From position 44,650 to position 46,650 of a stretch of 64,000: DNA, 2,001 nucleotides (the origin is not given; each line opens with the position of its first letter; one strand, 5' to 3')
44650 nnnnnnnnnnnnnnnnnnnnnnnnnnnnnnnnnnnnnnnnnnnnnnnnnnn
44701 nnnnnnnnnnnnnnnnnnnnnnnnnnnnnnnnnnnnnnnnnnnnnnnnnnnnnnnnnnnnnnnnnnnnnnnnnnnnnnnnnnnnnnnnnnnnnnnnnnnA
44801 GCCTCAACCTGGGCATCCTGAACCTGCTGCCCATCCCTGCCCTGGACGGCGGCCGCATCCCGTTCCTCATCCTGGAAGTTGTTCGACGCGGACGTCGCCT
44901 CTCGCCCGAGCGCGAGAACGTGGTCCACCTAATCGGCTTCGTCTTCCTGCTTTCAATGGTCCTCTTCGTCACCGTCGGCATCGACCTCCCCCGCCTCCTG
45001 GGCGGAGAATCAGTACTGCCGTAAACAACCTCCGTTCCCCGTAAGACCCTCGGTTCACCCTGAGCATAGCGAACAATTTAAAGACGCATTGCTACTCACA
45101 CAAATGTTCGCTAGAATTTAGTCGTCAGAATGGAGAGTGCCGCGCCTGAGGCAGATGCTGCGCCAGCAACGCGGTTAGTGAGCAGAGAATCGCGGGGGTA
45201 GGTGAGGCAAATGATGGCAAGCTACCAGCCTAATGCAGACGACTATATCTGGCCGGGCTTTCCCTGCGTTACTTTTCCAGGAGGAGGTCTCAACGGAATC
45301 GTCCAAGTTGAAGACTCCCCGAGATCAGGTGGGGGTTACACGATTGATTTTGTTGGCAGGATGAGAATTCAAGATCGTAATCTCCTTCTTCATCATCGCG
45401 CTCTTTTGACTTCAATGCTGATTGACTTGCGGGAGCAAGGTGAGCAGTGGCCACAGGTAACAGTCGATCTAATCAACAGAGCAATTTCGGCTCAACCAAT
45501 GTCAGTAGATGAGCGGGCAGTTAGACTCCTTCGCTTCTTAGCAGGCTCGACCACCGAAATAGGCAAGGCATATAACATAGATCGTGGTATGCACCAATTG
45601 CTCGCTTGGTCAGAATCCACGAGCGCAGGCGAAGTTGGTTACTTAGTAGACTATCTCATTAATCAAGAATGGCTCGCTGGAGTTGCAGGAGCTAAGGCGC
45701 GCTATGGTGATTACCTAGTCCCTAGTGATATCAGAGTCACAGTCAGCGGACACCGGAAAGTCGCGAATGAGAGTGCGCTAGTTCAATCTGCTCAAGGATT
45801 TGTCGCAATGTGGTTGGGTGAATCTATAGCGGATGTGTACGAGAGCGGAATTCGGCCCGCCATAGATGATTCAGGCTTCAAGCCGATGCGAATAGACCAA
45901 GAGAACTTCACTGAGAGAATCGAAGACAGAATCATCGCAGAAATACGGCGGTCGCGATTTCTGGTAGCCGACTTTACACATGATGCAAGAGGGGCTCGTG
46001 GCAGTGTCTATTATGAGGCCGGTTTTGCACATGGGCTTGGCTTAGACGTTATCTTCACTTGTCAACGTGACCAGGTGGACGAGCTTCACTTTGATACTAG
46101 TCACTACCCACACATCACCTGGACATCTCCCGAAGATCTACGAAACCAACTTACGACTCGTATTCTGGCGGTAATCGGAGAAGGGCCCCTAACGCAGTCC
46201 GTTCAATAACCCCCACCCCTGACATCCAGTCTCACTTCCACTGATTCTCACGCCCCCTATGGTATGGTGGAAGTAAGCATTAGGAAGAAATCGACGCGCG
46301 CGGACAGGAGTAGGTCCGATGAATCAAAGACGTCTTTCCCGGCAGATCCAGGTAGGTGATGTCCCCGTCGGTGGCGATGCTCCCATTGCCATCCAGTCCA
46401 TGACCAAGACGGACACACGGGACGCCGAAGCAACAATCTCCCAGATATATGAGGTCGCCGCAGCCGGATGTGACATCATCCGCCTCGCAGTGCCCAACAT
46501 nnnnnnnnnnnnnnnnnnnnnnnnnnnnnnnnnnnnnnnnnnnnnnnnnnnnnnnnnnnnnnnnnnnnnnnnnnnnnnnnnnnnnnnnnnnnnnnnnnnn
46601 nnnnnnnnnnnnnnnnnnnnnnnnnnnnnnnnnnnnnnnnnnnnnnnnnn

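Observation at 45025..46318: Low-GC single-gene islet encoding an NDT/DNPH1-like fusion protein inside the conserved dxr-rseP-ispG cluster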

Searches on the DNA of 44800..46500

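Call 94: search_rna_families(source=window, start=44800, end=46500, threshold=evalue, max_evalue=1)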
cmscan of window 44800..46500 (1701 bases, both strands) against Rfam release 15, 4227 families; matches with E-value up to 1: 0.
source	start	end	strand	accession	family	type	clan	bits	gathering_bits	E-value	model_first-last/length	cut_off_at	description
